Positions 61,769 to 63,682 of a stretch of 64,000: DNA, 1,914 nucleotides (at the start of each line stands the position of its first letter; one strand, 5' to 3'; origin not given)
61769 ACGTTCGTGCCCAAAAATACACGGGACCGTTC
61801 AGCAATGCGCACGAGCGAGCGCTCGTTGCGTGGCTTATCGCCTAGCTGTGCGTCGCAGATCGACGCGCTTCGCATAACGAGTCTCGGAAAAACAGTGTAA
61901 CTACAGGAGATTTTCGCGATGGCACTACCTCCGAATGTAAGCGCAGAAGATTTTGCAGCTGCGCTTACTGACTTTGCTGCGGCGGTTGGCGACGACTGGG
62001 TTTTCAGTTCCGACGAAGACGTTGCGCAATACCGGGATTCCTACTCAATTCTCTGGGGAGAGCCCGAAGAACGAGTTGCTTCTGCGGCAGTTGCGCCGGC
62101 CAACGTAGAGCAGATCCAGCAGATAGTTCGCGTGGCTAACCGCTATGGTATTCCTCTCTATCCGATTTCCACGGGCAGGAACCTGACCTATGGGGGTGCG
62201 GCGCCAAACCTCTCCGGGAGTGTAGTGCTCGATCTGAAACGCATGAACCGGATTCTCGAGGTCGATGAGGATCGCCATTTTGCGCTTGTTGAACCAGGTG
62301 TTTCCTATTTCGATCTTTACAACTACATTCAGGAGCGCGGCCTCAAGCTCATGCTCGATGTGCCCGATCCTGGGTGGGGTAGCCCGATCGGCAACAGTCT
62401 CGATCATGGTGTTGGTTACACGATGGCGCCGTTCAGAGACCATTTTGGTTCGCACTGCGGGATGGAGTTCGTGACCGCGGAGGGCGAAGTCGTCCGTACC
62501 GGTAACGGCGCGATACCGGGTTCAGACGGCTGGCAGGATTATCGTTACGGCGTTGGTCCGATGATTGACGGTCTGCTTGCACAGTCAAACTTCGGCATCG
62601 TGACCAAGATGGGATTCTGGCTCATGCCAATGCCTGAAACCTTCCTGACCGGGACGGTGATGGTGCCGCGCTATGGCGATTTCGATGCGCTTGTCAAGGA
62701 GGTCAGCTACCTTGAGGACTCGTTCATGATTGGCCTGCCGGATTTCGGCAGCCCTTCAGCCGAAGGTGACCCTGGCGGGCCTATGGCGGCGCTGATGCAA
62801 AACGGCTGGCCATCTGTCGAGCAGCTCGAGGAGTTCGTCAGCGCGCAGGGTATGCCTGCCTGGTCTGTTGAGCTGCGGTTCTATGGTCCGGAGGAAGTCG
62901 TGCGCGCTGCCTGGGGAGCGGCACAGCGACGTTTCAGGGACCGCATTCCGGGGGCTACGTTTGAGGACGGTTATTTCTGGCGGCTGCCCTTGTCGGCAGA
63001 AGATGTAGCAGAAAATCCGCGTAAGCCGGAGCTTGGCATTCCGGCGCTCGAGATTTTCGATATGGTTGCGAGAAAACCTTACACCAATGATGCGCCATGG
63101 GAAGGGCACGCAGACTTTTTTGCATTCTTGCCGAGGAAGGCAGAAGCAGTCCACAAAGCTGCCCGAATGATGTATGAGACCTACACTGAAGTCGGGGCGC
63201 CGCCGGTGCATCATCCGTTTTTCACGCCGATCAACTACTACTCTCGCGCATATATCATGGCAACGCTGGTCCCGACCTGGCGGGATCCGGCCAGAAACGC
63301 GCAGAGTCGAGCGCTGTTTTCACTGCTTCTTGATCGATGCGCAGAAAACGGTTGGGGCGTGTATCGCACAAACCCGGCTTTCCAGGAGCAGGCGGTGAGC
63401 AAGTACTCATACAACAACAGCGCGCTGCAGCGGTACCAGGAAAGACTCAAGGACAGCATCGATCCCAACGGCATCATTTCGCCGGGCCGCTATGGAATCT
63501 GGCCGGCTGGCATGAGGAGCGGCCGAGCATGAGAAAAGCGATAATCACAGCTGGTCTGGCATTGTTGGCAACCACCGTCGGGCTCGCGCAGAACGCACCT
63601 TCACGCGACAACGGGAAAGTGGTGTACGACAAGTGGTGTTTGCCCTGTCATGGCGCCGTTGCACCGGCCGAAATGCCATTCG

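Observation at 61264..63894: PCMH-like flavocytochrome c with a Tat-signal accessory protein: possible hitch-hiker export of a signal-less flavoprotein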

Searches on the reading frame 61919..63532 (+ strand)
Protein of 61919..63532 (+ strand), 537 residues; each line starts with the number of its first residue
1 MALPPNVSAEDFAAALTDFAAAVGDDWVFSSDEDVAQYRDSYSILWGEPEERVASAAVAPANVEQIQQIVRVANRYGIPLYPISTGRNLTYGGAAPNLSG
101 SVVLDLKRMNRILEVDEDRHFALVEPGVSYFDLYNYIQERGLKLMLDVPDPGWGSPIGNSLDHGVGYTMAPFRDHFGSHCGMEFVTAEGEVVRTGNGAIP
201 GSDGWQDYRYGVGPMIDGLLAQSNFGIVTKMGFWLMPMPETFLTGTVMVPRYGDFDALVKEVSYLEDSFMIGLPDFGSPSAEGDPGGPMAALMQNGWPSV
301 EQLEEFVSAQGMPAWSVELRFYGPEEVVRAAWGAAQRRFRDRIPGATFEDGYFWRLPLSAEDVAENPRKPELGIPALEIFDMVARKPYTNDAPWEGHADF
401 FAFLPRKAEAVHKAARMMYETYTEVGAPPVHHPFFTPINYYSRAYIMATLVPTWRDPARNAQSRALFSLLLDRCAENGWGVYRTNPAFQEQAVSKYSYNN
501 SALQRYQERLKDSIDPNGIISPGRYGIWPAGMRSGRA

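Call 3: search_protein_families(library=pfam, proteins=[window:61919-63532:+], max_evalue=0.01)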
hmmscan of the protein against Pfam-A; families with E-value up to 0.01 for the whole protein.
window:61919-63532:+ (537 aa): 1 family
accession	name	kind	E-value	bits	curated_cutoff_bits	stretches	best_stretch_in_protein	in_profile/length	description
PF01565.28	FAD_binding_4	-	7.8e-29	100.6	26.4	1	55-195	2-139/139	FAD binding domain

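Call 4: search_protein_families(library=ncbifam, proteins=[window:61919-63532:+], max_evalue=0.01)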
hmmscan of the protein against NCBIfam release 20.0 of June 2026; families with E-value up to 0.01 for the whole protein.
window:61919-63532:+ (537 aa): 8 families
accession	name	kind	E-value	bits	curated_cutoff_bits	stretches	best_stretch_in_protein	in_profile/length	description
TIGR00387.1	glcD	equivalog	5.1e-19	68.4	567.9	1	58-243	2-178/413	glycolate oxidase subunit GlcD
NF008408.0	PRK11230.1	equivalog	1.5e-08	33.6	897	1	55-144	57-144/499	glycolate oxidase subunit GlcD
NF053785.1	DcplphribOxDprE1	equivalog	2.3e-06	27.1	500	1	55-142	16-99/449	decaprenylphosphoryl-beta-D-ribose oxidase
TIGR01679.1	bact_FAD_ox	subfamily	2e-05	23.7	292.25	1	54-194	12-143/419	FAD-linked oxidoreductase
TIGR01676.1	GLDHase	equivalog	0.00034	19.6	458.25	1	50-144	58-148/541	L-galactonolactone dehydrogenase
NF008439.0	PRK11282.1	equivalog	0.00038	19.4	284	0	491-524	320-353/358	glycolate oxidase subunit GlcE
NF049975.1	2HglutDHaseYdiJ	equivalog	0.001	16.9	1350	1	54-142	52-140/1018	D-2-hydroxyglutarate dehydrogenase YdiJ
TIGR01678.1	FAD_lactone_ox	subfamily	0.0065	15.4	396.8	1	59-144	20-101/438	sugar 1,4-lactone oxidase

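Call 7: search_solved_structures(query=window:61919-63532:+, max_evalue=0.001, show_alignments=1)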
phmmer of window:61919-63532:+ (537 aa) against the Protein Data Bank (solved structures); distinct sequences matched with E-value up to 0.001: 47.
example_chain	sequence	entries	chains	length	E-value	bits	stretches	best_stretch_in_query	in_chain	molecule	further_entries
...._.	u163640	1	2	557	3.4e-163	547.6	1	3-534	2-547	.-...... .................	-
8s7p_A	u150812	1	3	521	2.3e-115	389.7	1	3-533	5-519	Oxidoreductase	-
8s7r_A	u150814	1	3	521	2.3e-114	386.4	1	3-533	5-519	Oxidoreductase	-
8s7t_A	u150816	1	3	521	3.4e-114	385.8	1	3-533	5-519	Oxidoreductase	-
8s7w_A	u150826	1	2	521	3.5e-114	385.8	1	3-533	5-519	Oxidoreductase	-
8s7s_A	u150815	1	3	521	4.2e-114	385.5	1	3-533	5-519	Oxidoreductase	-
8s7n_A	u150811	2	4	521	4.5e-114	385.4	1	3-533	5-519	Oxidoreductase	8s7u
8s7q_A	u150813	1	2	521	4.6e-114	385.4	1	3-533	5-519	Oxidoreductase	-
9gov_A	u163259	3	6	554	7.6e-104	351.7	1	2-533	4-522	4-Allyl syringol oxidase from Streptomyces cavernae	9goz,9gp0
9h8p_A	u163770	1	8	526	2.6e-100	340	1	2-533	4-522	Probable vanillyl-alcohol oxidase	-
9h8q_A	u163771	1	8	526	4.1e-100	339.3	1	2-533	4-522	Probable vanillyl-alcohol oxidase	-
7ywu_A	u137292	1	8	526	4.2e-100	339.3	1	2-533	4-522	Probable vanillyl-alcohol oxidase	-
9gj0_A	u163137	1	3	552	4.7e-100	339.1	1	2-533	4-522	Probable vanillyl-alcohol oxidase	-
8bap_A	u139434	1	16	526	6.4e-100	338.7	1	2-533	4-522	Probable vanillyl-alcohol oxidase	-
7ywv_A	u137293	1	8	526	1.4e-99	337.6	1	2-533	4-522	Probable vanillyl-alcohol oxidase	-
1dii_A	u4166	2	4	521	7.3e-79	269.2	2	2-339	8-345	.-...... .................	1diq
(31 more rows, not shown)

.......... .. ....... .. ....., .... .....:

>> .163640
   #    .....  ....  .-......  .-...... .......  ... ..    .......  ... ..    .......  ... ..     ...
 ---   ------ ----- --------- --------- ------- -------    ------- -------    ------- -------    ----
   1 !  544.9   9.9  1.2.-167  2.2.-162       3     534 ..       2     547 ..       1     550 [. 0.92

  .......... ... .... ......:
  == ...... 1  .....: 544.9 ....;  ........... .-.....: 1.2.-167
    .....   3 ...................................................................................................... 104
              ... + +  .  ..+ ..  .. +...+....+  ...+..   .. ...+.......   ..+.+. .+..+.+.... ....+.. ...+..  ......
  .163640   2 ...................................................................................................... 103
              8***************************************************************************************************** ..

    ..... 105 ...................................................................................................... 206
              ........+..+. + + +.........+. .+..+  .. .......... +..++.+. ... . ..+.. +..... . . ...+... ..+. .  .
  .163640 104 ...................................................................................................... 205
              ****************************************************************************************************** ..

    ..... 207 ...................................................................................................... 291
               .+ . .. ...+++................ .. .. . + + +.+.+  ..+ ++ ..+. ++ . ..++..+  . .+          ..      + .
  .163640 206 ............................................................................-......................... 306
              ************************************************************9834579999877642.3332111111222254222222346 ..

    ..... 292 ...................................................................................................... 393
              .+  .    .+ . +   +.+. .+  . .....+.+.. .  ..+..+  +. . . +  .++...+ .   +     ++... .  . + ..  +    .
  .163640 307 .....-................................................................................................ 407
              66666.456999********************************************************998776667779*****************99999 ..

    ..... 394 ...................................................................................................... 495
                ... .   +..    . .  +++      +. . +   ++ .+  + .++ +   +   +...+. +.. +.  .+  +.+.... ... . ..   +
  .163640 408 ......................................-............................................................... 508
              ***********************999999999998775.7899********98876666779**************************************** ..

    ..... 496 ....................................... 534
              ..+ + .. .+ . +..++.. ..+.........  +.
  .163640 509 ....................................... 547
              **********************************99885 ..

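Call 15: search_dna_similar(query=window:61919-63532:+, collection=plasmids, mode=protein, max_evalue=1e-20, max_rows=40, rows=spread)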
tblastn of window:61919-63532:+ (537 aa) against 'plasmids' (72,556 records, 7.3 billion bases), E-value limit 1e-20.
Records with a match: 37; places in all: 53; records where one place covers at least 80% of the query: 25.
Best place of each record, by identity: 60-80% 1; <60% 36.
By first word of the organism name: Novosphingobium 11; Roseomonas 8; Sphingobium 5; Rhodococcus 2; Caballeronia 2; Rhizobium 2; Paraburkholderia 2; Corynebacterium 1; Massilia 1; Sulfuricurvum 1; and 2 more.
By predicted mobility (MOB-suite, as given by PLSDB): non-mobilizable 22; conjugative 9; mobilizable 6.
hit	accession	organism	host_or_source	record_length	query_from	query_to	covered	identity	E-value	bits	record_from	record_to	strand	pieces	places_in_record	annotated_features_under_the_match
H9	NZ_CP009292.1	Novosphingobium pentaromativorans US6-1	mud sediment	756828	3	534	99%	48.1%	2e-145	469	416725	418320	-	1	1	FAD-binding oxidoreductase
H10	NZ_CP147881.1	Roseomonas mucosa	cell culture,Styx glacier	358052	3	534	99%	47.4%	6e-150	482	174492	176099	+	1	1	FAD-binding oxidoreductase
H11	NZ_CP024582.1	Roseomonas sp. FDAARGOS_362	Homo sapiens,peripheral Blood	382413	3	534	99%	47.4%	6e-150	482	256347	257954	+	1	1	FAD-binding oxidoreductase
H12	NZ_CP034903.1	Roseomonas mucosa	Homo sapiens,tissue sample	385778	3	534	99%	47.4%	6e-150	482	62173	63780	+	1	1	FAD-binding oxidoreductase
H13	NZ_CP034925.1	Roseomonas mucosa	Homo sapiens,tissue sample,Clinical, ...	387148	3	534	99%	47.4%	6e-150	482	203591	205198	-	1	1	FAD-binding oxidoreductase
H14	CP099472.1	Roseomonas mucosa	Human skin,single cell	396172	3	534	99%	47.4%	6e-150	482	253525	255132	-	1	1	FAD-binding oxidoreductase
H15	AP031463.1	Roseomonas mucosa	Homo sapiens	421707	3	534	99%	47.4%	6e-150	482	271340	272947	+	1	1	FAD-binding oxidoreductase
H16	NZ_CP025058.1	Roseomonas mucosa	Homo sapiens,Clinical, healthy, human ...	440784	3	534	99%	47.4%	6e-150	482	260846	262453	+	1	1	FAD-binding oxidoreductase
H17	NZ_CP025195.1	Roseomonas mucosa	Homo sapiens,clinical, human skin, ...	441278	3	534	99%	47.4%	6e-150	482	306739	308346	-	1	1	FAD-binding oxidoreductase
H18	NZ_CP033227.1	Sphingobium yanoikuyae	Mixed culture,wastewater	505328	23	536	96%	39.8%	5e-103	347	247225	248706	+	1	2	FAD-binding oxidoreductase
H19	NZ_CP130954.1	Rhodococcus opacus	cell culture,Sod-podzolic soil ...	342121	2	533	99%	36.6%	2e-92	316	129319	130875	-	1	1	FAD-binding oxidoreductase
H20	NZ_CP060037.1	Sphingobium fuliginis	-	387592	23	534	95%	36.8%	1e-87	302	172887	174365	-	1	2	FAD-binding oxidoreductase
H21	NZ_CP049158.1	Caballeronia sp. SBC1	whole organism,soil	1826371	24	533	95%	36.3%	5e-89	306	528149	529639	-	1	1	none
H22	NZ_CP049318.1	Caballeronia sp. SBC2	whole organism,soil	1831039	24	533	95%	36.3%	5e-89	306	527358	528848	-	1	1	none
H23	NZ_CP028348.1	Novosphingobium sp. THN1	cell culture,surface water of Lake Taihu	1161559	3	527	98%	34.9%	1e-72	259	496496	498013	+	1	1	record has no annotation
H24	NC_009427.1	Novosphingobium aromaticivorans DSM 12444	-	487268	2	527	98%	33.9%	5e-65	236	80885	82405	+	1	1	FAD-binding oxidoreductase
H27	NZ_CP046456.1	Corynebacterium occultum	pure culture,soil from a small paddock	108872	23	533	95%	34.0%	6e-76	268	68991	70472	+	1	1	FAD-binding oxidoreductase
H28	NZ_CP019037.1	Massilia putida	Soil,wolfram mine tailing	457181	2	527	98%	33.0%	1e-63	232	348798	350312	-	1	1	FAD-binding oxidoreductase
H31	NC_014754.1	Sulfuricurvum kujiense DSM 16994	drain water from underground crude oil ...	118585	2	528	98%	31.4%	6e-65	236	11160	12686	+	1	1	FAD-binding oxidoreductase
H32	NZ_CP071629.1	Rhizobium leguminosarum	lentil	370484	23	527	94%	31.6%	1e-51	197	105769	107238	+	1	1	FAD-binding oxidoreductase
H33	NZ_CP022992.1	Paraburkholderia aromaticivorans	-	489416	23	484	86%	34.1%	7e-65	236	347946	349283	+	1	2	FAD-binding oxidoreductase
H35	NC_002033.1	Novosphingobium aromaticivorans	-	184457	3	332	61%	43.4%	2e-68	246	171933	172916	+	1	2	FAD-binding protein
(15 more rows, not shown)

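Call 16: get_annotated_region(hit=H10, flank=5000)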
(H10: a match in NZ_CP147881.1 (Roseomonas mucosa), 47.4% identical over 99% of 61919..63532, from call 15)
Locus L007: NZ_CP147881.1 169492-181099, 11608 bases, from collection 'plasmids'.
description: Roseomonas mucosa strain GlSt084 plasmid p1, complete sequence
organism: Roseomonas mucosa (NCBI taxid 207340)
taxonomy: Bacteria; Pseudomonadota; Alphaproteobacteria; Rhodospirillales; Acetobacteraceae; Roseomonas; Roseomonas mucosa
host: -; source: cell culture,Styx glacier; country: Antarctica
typing (MOB-suite, as given by PLSDB): non-mobilizable
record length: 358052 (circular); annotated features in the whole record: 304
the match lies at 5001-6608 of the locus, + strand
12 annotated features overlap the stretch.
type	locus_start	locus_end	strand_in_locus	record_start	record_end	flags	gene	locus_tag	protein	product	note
CDS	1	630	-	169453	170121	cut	-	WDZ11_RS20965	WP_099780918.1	FCD domain-containing protein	-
CDS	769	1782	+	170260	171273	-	-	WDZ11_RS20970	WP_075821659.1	ornithine cyclodeaminase family protein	-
CDS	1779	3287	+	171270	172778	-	-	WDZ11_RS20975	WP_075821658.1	NAD-dependent succinate-semialdehyde dehydrogenase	-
CDS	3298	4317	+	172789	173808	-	-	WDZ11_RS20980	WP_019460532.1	dihydrodipicolinate synthase family protein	GO:0009436 - glyoxylate catabolic process [Evidence IEA]; GO:0071704 - organic substance metabolic process [Evidence ...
CDS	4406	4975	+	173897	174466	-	-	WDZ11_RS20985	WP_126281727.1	hypothetical protein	-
CDS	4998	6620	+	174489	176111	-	-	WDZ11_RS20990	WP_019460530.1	FAD-binding oxidoreductase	-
CDS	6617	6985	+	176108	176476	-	-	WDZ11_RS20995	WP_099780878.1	cytochrome c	-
CDS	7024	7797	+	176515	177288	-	-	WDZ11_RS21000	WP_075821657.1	SDR family NAD(P)-dependent oxidoreductase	-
CDS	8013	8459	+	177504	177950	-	-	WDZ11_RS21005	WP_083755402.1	pseudoazurin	-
CDS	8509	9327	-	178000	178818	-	-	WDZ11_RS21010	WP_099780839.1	IS5 family transposase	-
CDS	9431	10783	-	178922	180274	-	-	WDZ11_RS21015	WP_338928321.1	transposase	-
CDS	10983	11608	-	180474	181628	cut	-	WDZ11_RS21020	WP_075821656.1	acyl-CoA dehydrogenase family protein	-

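Call 17: get_annotated_region(hit=H9, flank=5000)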
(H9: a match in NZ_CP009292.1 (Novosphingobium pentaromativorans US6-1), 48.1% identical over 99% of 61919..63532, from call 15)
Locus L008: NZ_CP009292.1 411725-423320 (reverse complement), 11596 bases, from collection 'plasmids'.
description: Novosphingobium pentaromativorans US6-1 plasmid pLA3, complete sequence
organism: Novosphingobium pentaromativorans US6-1 (NCBI taxid 1088721)
taxonomy: Bacteria; Pseudomonadota; Alphaproteobacteria; Sphingomonadales; Sphingomonadaceae; Novosphingobium; Novosphingobium pentaromativorans; Novosphingobium pentaromativorans US6-1
host: -; source: mud sediment; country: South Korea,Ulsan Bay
typing (MOB-suite, as given by PLSDB): non-mobilizable
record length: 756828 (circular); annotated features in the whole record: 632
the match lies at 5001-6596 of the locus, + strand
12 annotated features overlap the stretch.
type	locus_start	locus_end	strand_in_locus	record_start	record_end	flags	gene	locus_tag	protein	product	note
CDS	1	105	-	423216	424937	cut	-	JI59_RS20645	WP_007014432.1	amidohydrolase family protein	-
CDS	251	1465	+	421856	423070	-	-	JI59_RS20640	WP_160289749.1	cytochrome P450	-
CDS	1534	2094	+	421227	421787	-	-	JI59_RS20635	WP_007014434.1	VOC family protein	-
CDS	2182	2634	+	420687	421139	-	-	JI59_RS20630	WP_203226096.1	hypothetical protein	-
CDS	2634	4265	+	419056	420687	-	-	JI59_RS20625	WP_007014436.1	GMC family oxidoreductase N-terminal domain-containing protein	-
CDS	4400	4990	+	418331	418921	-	-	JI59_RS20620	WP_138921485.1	hypothetical protein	-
CDS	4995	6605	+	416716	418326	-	-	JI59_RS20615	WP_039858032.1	FAD-binding oxidoreductase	-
CDS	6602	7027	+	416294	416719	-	-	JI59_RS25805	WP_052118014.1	cytochrome c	-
CDS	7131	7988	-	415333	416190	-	-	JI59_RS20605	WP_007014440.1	fumarylacetoacetate hydrolase family protein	-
CDS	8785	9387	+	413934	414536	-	-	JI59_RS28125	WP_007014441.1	acyl-CoA dehydrogenase family protein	-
CDS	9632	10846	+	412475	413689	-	-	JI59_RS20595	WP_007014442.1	amidohydrolase family protein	-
CDS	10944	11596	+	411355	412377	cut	-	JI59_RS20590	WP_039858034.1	helix-turn-helix domain-containing protein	GO:0006355 - regulation of DNA-templated transcription [Evidence IEA]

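Call 18: get_annotated_region(hit=H35, flank=5000)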
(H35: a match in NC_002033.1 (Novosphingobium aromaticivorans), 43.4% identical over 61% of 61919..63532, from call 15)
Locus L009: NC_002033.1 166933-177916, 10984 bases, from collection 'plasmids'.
description: Novosphingobium aromaticivorans plasmid pNL1, complete sequence
organism: Novosphingobium aromaticivorans (NCBI taxid 48935)
taxonomy: Bacteria; Pseudomonadota; Alphaproteobacteria; Sphingomonadales; Sphingomonadaceae; Novosphingobium; Novosphingobium aromaticivorans
host: -; source: -; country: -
typing (MOB-suite, as given by PLSDB): conjugative; replicon rep_cluster_373; relaxase MOBF; mating-pair formation MPF_F
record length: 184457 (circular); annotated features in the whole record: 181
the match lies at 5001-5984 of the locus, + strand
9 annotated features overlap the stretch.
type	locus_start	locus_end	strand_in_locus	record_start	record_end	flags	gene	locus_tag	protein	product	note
CDS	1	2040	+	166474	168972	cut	-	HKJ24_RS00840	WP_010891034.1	TonB-dependent receptor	GO:0015891 - siderophore transport [Evidence IEA]; GO:0055085 - transmembrane transport [Evidence IEA]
CDS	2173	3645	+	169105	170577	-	-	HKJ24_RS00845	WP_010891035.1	NAD-dependent succinate-semialdehyde dehydrogenase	-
CDS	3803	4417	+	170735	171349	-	-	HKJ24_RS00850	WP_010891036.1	UbiX family flavin prenyltransferase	-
CDS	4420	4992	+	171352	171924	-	-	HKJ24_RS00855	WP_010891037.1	hypothetical protein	-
CDS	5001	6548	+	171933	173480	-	-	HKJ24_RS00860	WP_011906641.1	FAD-binding protein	-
CDS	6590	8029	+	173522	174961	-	-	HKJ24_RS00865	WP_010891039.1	aldehyde dehydrogenase family protein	-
CDS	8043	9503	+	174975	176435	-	-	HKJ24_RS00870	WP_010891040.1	non-oxidative hydroxyarylic acid decarboxylases subunit C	-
CDS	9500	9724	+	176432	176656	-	-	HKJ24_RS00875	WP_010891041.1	non-oxidative hydroxyarylic acid decarboxylases subunit D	-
CDS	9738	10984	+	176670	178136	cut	-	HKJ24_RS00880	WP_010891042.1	FAD-binding oxidoreductase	-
